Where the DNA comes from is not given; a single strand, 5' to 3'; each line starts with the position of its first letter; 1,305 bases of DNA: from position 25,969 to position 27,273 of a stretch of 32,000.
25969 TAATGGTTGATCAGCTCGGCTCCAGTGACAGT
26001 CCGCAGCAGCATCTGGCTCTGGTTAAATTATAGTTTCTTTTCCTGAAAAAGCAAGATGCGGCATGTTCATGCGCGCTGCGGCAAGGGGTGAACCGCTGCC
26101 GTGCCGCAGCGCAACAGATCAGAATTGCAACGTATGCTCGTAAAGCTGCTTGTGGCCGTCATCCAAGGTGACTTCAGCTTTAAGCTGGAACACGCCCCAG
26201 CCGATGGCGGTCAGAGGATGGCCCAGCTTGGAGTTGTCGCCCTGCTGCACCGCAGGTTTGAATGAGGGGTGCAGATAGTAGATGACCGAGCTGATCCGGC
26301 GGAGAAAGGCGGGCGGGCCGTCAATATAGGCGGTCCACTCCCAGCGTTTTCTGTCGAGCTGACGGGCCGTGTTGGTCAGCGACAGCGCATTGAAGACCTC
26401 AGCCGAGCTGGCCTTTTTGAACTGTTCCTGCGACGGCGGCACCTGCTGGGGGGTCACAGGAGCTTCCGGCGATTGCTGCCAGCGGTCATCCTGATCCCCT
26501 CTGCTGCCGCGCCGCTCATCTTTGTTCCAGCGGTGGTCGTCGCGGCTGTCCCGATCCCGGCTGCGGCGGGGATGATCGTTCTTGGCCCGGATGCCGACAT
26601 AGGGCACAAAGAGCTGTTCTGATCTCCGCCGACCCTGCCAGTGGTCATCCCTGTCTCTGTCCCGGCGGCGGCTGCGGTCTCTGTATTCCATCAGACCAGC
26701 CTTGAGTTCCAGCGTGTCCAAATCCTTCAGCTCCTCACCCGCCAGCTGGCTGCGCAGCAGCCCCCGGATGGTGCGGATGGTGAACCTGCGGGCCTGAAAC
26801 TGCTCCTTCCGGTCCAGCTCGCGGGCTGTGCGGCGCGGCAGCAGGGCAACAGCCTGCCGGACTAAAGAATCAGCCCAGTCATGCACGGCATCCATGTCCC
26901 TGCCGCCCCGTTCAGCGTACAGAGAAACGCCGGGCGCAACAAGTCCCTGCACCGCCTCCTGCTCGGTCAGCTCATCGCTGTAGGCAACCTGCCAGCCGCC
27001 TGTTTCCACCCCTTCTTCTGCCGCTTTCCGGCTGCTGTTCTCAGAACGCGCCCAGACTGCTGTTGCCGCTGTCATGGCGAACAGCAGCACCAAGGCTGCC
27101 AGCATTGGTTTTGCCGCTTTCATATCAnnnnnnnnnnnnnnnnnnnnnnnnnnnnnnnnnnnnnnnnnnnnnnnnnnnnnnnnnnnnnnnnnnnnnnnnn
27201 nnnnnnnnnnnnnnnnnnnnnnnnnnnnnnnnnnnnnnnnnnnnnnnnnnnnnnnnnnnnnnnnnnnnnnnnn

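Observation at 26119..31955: Translationally coupled five-gene operon: hybrid sensor kinase plus four envelope-targeted proteins, ending in a secreted YEATS-like protein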

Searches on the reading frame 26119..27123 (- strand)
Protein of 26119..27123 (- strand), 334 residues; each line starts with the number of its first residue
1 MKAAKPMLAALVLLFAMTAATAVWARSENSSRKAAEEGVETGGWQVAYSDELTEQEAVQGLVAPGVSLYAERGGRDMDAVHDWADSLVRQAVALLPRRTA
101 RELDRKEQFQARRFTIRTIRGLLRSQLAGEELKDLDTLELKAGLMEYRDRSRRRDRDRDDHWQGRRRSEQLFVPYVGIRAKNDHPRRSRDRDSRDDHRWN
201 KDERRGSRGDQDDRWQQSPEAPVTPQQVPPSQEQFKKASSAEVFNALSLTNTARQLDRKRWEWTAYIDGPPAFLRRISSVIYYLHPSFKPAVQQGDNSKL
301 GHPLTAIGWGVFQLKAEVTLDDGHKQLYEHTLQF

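Call 3: search_protein_families(library=pfam, proteins=[window:26119-27123:-], max_evalue=0.1)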
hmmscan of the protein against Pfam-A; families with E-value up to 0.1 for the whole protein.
window:26119-27123:- (334 aa): 3 families
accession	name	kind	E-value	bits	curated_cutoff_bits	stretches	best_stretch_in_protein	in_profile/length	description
PF20305.4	pYEATS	-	8e-15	54.9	26.9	1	261-332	1-72/73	prokaryotic YEATS domain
PF03366.22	YEATS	-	5.8e-07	29.8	22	1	262-334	5-78/80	YEATS family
PF07199.16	DUF1411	-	0.0081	16.3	22.3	1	2-51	15-62/194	Protein of unknown function (DUF1411)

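Call 4: search_protein_families(library=ncbifam, proteins=[window:26119-27123:-], max_evalue=0.1)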
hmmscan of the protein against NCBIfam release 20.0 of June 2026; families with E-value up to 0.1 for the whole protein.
window:26119-27123:- (334 aa): 0 families

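Call 8: find_homologous_proteins(query=window:26119-27123:-)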
Query window:26119-27123:- (334 aa): 28 proteins with E <= 0.001 among 5789 candidates.
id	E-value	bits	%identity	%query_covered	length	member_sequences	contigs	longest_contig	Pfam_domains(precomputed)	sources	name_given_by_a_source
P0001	2.6e-220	748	100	100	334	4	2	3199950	PF03366.23,PF20305.5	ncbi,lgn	ncbi:YEATS family protein [Candidatus Electronema halotolerans]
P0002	3.7e-180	616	84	100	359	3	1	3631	PF03366.23,PF20305.5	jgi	jgi:hypothetical protein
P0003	2.4e-174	597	81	94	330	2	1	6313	PF03366.23,PF20305.5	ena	-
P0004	2.3e-167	574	79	93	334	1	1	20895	PF03366.23,PF20305.5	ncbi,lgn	-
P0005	1.0e-162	559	78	100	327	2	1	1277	PF03366.23,PF20305.5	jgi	-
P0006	1.6e-133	463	65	95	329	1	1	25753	PF03366.23,PF20305.5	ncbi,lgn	-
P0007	1.3e-97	345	53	94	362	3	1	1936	PF03366.23,PF20305.5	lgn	-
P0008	2.5e-93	331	52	100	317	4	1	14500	PF03366.23,PF20305.5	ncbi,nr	ncbi:hypothetical protein VU08_03760 [Desulfobulbus sp. F5]|nr:hypothetical protein [Desulfobulbus s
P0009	5.8e-80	287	48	94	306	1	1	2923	PF03366.23,PF20305.5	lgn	-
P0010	2.2e-79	285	47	95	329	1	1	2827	PF03366.23,PF20305.5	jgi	jgi:hypothetical protein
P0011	7.1e-78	280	51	90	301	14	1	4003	PF03366.23,PF20305.5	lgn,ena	-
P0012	4.9e-75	271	46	100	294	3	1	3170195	PF03366.23,PF20305.5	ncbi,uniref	ncbi:MAG: pYEATS domain-containing protein [Candidatus Electronema sp. V4]|uniref:pYEATS domain-cont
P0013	1.9e-74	269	44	95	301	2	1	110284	PF03366.23,PF20305.5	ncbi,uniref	ncbi:pYEATS domain-containing protein [Candidatus Electronema sp. PJ]|uniref:pYEATS domain-containin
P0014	1.2e-73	266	63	64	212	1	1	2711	-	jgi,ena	jgi:hypothetical protein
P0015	2.4e-73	265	44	97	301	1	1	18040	PF03366.23,PF20305.5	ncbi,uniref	uniref:pYEATS domain-containing protein n=1 Tax=Candidatus Electronema sp. TaxID=2698783 RepID=UPI00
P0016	2.9e-73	265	47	91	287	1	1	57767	PF03366.23,PF20305.5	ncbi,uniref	ncbi:pYEATS domain-containing protein [Candidatus Electronema sp. JM]|uniref:pYEATS domain-containin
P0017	5.8e-73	264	47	100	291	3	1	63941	PF03366.23,PF20305.5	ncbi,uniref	ncbi:pYEATS domain-containing protein [Candidatus Electronema sp. JC]|uniref:pYEATS domain-containin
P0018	6.0e-73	264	43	100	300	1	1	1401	PF03366.23,PF20305.5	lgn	-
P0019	5.0e-71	258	46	95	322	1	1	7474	PF03366.23,PF20305.5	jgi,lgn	jgi:hypothetical protein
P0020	1.1e-69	253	49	89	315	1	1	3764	PF03366.23,PF20305.5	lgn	-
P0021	2.0e-67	246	44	98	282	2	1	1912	PF03366.23,PF20305.5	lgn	-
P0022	2.1e-66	243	42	99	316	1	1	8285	PF03366.23,PF20305.5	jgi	jgi:hypothetical protein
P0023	2.6e-65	239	40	100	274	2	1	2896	PF03366.23,PF20305.5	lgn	-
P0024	6.0e-65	238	44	98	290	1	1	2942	PF03366.23,PF20305.5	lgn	-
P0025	4.9e-64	235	43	98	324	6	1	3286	PF03366.23,PF20305.5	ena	-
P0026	1.7e-59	220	39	98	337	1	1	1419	PF03366.23,PF20305.5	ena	-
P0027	7.2e-59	218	40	99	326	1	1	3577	PF03366.23,PF20305.5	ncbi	-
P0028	1.7e-58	217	47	77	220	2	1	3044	PF03366.23,PF20305.5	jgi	jgi:hypothetical protein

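Call 11: find_encoding_contigs(protein=P0012, flank=10000, max_places=2)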
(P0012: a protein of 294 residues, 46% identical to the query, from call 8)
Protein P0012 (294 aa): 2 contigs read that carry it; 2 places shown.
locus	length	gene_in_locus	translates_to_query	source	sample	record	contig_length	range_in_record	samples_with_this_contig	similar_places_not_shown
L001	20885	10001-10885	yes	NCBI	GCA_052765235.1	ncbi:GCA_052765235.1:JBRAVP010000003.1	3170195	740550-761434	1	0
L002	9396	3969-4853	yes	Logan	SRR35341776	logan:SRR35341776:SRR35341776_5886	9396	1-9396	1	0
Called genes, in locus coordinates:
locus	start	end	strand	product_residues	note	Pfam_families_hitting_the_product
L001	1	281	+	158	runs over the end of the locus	PF00583:Acetyltransf_1, PF13673:Acetyltransf_10 (weak), PF13508:Acetyltransf_7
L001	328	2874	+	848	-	PF07517:SecA_DEAD, PF01043:SecA_PP_bind, PF21090:P-loop_SecA, PF07516:SecA_SW, PF02810:SEC-C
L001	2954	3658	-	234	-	PF00691:OmpA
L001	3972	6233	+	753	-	-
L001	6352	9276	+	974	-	PF17159:MASE3, PF13185:GAF_2, PF00989:PAS, PF08447:PAS_3, PF08448:PAS_4, PF13426:PAS_9, PF02518:HATPase_c, PF00072:Response_reg, +1 more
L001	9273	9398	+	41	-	-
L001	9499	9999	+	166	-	-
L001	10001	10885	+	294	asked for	PF03366:YEATS (weak), PF20305:pYEATS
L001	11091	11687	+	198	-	-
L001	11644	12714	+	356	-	-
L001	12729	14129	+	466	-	PF02321:OEP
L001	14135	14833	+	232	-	PF01988:VIT1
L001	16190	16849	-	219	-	PF00072:Response_reg, PF13384:HTH_23 (faint), PF00196:GerE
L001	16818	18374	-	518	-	PF00672:HAMP, PF07730:HisKA_3 (weak), PF02518:HATPase_c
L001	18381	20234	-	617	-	PF13522:GATase_6, PF13537:GATase_7, PF00733:Asn_synthase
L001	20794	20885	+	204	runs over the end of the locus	-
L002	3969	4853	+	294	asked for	PF03366:YEATS (weak), PF20305:pYEATS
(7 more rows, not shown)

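Call 12: find_encoding_contigs(protein=P0013, flank=8000, max_places=1)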
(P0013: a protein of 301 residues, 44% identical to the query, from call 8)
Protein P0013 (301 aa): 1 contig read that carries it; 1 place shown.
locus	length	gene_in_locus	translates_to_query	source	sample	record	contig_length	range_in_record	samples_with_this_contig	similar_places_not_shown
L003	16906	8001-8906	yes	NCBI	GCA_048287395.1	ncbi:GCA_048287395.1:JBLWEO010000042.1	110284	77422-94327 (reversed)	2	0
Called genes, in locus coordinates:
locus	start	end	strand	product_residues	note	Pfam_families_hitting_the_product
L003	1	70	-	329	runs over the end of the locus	PF04166:PdxA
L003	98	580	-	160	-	PF08378:NERD, PF02021:UPF0102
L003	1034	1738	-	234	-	PF00691:OmpA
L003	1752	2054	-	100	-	-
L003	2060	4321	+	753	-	-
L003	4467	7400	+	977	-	PF17159:MASE3, PF13185:GAF_2, PF00989:PAS, PF08448:PAS_4, PF13426:PAS_9, PF00512:HisKA, PF02518:HATPase_c, PF00072:Response_reg, +2 more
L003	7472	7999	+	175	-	-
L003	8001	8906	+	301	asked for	PF03366:YEATS, PF20305:pYEATS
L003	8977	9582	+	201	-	-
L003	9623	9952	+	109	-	-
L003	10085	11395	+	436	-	PF03446:NAD_binding_2 (faint), PF03721:UDPG_MGDP_dh_N, PF03807:F420_oxidored (faint), PF00984:UDPG_MGDP_dh, PF03720:UDPG_MGDP_dh_C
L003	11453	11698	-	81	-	PF20657:DUF6811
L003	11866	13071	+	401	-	PF28597:T2SSF_N, PF00482:T2SSF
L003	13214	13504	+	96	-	PF00216:Bac_DNA_binding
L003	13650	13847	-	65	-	-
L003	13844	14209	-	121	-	PF13682:CZB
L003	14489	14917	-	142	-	-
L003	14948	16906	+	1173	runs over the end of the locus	-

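Call 13: find_encoding_contigs(protein=P0006, flank=8000, max_places=1)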
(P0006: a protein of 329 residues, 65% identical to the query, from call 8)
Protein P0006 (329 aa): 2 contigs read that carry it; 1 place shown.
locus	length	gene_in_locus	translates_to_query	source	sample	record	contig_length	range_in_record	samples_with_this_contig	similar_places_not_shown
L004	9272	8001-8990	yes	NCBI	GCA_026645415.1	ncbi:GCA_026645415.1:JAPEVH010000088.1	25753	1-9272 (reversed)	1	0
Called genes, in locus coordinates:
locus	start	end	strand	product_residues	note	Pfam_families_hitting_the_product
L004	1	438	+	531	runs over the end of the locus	PF00682:HMGL-like, PF22617:HCS_D2, PF08502:LeuA_dimer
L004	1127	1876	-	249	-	PF00691:OmpA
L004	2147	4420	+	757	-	-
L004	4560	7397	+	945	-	PF17159:MASE3, PF00989:PAS, PF08448:PAS_4 (weak), PF13426:PAS_9, PF00512:HisKA (weak), PF02518:HATPase_c, PF00072:Response_reg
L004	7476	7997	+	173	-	-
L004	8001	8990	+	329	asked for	PF03366:YEATS, PF20305:pYEATS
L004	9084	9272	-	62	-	?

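Call 14: find_encoding_contigs(protein=P0008, flank=8000, max_places=1)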
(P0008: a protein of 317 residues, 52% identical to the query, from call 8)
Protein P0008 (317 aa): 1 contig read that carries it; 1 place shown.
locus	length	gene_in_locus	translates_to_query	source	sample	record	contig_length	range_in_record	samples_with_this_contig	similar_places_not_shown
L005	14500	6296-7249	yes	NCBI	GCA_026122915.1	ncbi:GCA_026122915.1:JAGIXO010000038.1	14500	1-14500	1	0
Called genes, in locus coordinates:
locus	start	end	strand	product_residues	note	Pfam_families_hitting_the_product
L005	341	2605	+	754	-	PF00004:AAA (weak)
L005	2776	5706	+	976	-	PF17159:MASE3, PF13185:GAF_2, PF00989:PAS, PF08447:PAS_3 (weak), PF08448:PAS_4, PF13426:PAS_9, PF02518:HATPase_c, PF00072:Response_reg, +2 more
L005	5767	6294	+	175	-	-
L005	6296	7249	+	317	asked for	PF03366:YEATS, PF20305:pYEATS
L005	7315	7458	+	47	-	-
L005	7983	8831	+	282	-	PF01048:PNP_UDP_1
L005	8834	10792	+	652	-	PF00999:Na_H_Exchanger, PF02254:TrkA_N, PF02080:TrkA_C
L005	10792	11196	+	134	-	PF03692:CxxCxxCC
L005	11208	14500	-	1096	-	PF00176:SNF2-rel_dom, PF00271:Helicase_C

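Call 15: find_encoding_contigs(protein=P0004, flank=8000, max_places=1)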
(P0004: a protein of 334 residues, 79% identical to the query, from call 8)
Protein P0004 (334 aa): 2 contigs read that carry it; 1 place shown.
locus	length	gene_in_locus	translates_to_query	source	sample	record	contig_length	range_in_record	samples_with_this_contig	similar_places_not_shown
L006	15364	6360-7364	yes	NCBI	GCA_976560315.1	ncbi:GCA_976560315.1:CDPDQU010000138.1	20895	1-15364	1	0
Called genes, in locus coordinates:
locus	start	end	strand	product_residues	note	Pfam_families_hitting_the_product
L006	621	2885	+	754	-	-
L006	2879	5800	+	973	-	PF17159:MASE3, PF00989:PAS, PF08447:PAS_3 (weak), PF08448:PAS_4, PF13426:PAS_9, PF00512:HisKA (weak), PF02518:HATPase_c, PF00072:Response_reg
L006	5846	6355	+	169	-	-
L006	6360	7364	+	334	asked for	PF03366:YEATS, PF20305:pYEATS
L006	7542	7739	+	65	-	-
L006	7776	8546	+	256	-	PF02811:PHP, PF13263:PHP_C (weak)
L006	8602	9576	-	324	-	PF07949:YbbR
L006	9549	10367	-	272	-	PF19293:CdaA_N (weak), PF02457:DAC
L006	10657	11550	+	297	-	PF04231:Endonuclease_1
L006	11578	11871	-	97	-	-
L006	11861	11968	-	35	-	-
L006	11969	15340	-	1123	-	PF00890:FAD_binding_2 (weak), PF14691:Fer4_20, PF00890:FAD_binding_2 (weak), PF01266:DAO (weak), PF01946:Thi4 (weak), PF07992:Pyr_redox_2, PF12831:FAD_oxidored (weak), PF13450:NAD_binding_8, +12 more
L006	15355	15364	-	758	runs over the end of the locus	PF13183:Fer4_8, PF13187:Fer4_9 (weak), PF13534:Fer4_17, PF13187:Fer4_9, PF13183:Fer4_8, PF13237:Fer4_10, PF13534:Fer4_17, PF02754:CCG, +3 more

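Call 19: find_related_loci(query=A1, collection=genome_contigs, flank=10000)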
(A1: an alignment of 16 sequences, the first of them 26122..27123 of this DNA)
Query A1 (334 aa) in genome_contigs; peptide patterns used: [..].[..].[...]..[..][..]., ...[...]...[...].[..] (x = any residue, [..] = any of these).
49 stretches matched a pattern; 21 encode a relative of the query (tblastn E <= 1e-3); 21 distinct loci.
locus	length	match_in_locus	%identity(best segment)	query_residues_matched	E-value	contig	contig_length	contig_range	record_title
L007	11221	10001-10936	65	18-334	2e-129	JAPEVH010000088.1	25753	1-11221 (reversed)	MAG: Candidatus Electronema sp. isolate KV k127_23112089, whole genome shotgun sequence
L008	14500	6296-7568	52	1-334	4e-97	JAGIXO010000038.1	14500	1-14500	Candidatus Electronema nielsenii isolate F5 contig38, whole genome shotgun sequence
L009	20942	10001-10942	51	1-334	9e-95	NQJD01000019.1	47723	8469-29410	MAG: Candidatus Electronema aureum isolate GS Contig119, whole genome shotgun sequence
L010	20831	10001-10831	50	25-334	1e-84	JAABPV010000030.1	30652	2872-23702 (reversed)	MAG: Desulfobulbaceae bacterium isolate S01.Bin068 NODE_37_length_30652_cov_8.490466, whole genome shotgun sequence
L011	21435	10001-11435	44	16-334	4e-81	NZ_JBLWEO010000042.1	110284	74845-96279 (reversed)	Candidatus Electronema sp. PJ PJ__144142, whole genome shotgun sequence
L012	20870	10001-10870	47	1-334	3e-81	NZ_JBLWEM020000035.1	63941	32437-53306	Candidatus Electronema sp. JC JC__191971, whole genome shotgun sequence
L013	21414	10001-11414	47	32-334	9e-80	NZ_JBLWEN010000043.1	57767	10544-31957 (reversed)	Candidatus Electronema sp. JM S1CJMS.129156, whole genome shotgun sequence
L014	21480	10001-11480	48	1-334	1e-83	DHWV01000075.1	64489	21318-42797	MAG TPA_asm: Desulfobulbaceae bacterium UBA5173 UBA5173_contig_9730, whole genome shotgun sequence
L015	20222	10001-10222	42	261-334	6e-12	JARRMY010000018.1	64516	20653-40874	MAG: Gammaproteobacteria bacterium isolate Spart_110_MAG scaffold_162, whole genome shotgun sequence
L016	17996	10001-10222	35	261-334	6e-12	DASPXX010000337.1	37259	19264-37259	MAG TPA_asm: Thermoanaerobaculia bacterium isolate SMAG_U11578 k141_122109, whole genome shotgun sequence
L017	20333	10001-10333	33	222-334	1e-11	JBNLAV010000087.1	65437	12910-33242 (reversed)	MAG: Desulfobacteraceae bacterium isolate C2.bin.44.orig k141_1596853, whole genome shotgun sequence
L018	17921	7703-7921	36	263-334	2e-10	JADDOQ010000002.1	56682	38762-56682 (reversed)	MAG: Nitrososphaeraceae archaeon isolate YB3_2 AB19_YB3_30_length_56725_cov_84, whole genome shotgun sequence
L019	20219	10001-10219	36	263-334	4e-10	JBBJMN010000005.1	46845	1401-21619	MAG: Candidatus Nitrosocosmicus sp. isolate RUP_SRG_31 NODE_618_length_46845_cov_7.306112, whole genome shotgun sequence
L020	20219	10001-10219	36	263-334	1e-9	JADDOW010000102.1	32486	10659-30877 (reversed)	MAG: Nitrososphaeraceae archaeon isolate LB3_1 AB19_LB3_199_length_32587_cov_67, whole genome shotgun sequence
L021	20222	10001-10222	31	261-334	3e-9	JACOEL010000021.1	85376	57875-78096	MAG: Nitrospira sp. isolate S2bin.17 NODE_214_length_85376_cov_47.140399, whole genome shotgun sequence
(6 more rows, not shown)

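Call 23: search_protein_families(library=pfam, proteins=[L014:2509-4770:+, L014:10917-11510:+, L014:11583-12242:+, L014:1378-2196:-, L014:7935-8435:+, L014:8432-9373:+, L014:9391-9921:+], max_evalue=0.05)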
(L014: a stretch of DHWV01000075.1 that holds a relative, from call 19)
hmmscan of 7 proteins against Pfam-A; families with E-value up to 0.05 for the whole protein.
L014:2509-4770:+ (753 aa): 6 families
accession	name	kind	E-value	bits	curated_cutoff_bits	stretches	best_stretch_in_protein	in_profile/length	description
PF00004.35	AAA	-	6.1e-05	23.9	21.2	1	481-551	3-68/131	ATPase family associated with various cellular activities (AAA)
PF06309.17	Torsin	-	0.00026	21.5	27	1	463-532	40-109/127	Torsin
PF20030.5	bpMoxR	-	0.0012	18.4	27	1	481-531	36-79/205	MoxR domain in the MoxR-vWA-beta-propeller ternary systems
PF13401.12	AAA_22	-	0.011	16.5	27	1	478-528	7-53/130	AAA domain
PF25199.1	nSTAND_NTPase5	-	0.017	15.4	34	1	462-504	27-69/145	Novel STAND NTPase 5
PF05729.18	NACHT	-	0.028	14.7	26.7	0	481-532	5-58/167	NACHT domain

L014:10917-11510:+ (197 aa): 0 families

L014:11583-12242:+ (219 aa): 1 family
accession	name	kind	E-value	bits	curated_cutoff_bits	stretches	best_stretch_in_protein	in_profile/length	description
PF00697.28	PRAI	-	7.9e-46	156.7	22.7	1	9-209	2-192/193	N-(5'phosphoribosyl)anthranilate (PRA) isomerase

L014:1378-2196:- (272 aa): 0 families

L014:7935-8435:+ (166 aa): 0 families

L014:8432-9373:+ (313 aa): 13 families
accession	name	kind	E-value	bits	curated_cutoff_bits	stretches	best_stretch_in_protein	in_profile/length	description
PF07719.23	TPR_2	-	3e-10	39.8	27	2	110-134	3-27/34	Tetratricopeptide repeat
PF13424.12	TPR_12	-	2.4e-07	31.3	30.1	1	70-134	4-71/77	Tetratricopeptide repeat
PF00515.34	TPR_1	-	4.2e-07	30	27.8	1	110-134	3-27/34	Tetratricopeptide repeat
PF13432.12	TPR_16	-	1.3e-06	29.1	32.7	0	104-138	27-62/65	Tetratricopeptide repeat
PF10255.15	Paf67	-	0.00011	21.8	27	1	117-228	129-236/397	RNA polymerase I-associated factor PAF67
PF14559.12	TPR_19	-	0.00036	21.3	25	0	118-169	1-44/68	Tetratricopeptide repeat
PF13428.12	TPR_14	-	0.00043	21.1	23.5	0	109-141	2-35/44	Tetratricopeptide repeat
PF13431.12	TPR_17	-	0.0037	17.9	24.4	0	107-129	12-34/34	Tetratricopeptide repeat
PF13181.12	TPR_8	-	0.005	17.3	25.7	0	109-134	2-27/34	Tetratricopeptide repeat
PF05036.18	SPOR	-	0.0061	17.3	21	1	206-287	2-74/76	SPOR domain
PF04733.20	Coatomer_E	-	0.0073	16.2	21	0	47-98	179-230/290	Coatomer epsilon subunit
PF13174.12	TPR_6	-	0.011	16.8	26.3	0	114-136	6-29/33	Tetratricopeptide repeat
PF10602.15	RPN7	-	0.011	15.8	29.6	0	117-176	82-139/174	26S proteasome subunit RPN7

L014:9391-9921:+ (176 aa): 2 families
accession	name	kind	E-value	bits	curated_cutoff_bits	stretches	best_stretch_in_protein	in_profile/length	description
PF20242.3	Emfourin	-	0.00049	20.9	27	1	87-139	21-73/91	Emfourin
PF23785.1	DUF7171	-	0.05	14.1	27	0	33-97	57-120/138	Protein of unknown function (DUF7171)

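Call 41: predict_structure(alignment_id=A1)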
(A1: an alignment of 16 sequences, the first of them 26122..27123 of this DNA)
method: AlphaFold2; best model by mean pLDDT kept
length: 334 residues; sequences in the alignment: 16
mean_pLDDT: 75.0   pTM: 0.48
mean pLDDT of the five models: 75.0, 74.4, 74.4, 72.9, 71.8
residues with pLDDT >= 90: 125; 70-90: 99; 50-70: 38; < 50: 72
segments of 3 or more residues with pLDDT < 50: 1-3, 17-27, 160-165, 186-234
pLDDT, mean of each block of 10 residues (from residue 1): 51 51 47 84 90 88 86 81 93 80 84 96 89 92 88 51 55 94 52 38 36 34 37 60 92 84 93 94 89 94 88 91 93 72
secondary structure, 60 per line:
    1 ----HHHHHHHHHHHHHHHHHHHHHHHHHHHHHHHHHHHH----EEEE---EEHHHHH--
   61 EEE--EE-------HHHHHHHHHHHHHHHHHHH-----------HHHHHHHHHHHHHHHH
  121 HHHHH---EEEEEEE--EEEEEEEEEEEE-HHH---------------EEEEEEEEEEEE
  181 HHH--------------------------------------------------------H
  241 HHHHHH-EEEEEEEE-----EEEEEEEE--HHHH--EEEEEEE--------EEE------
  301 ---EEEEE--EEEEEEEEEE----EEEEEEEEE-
elements in order: H5-40 E45-48 H54-58 E61-63 H75-93 H105-125 E129-135 E138-149 E169-180 H240-246 E248-255 E261-268 H271-274 E277-283 E292-294 E304-308 E311-320 E325-333
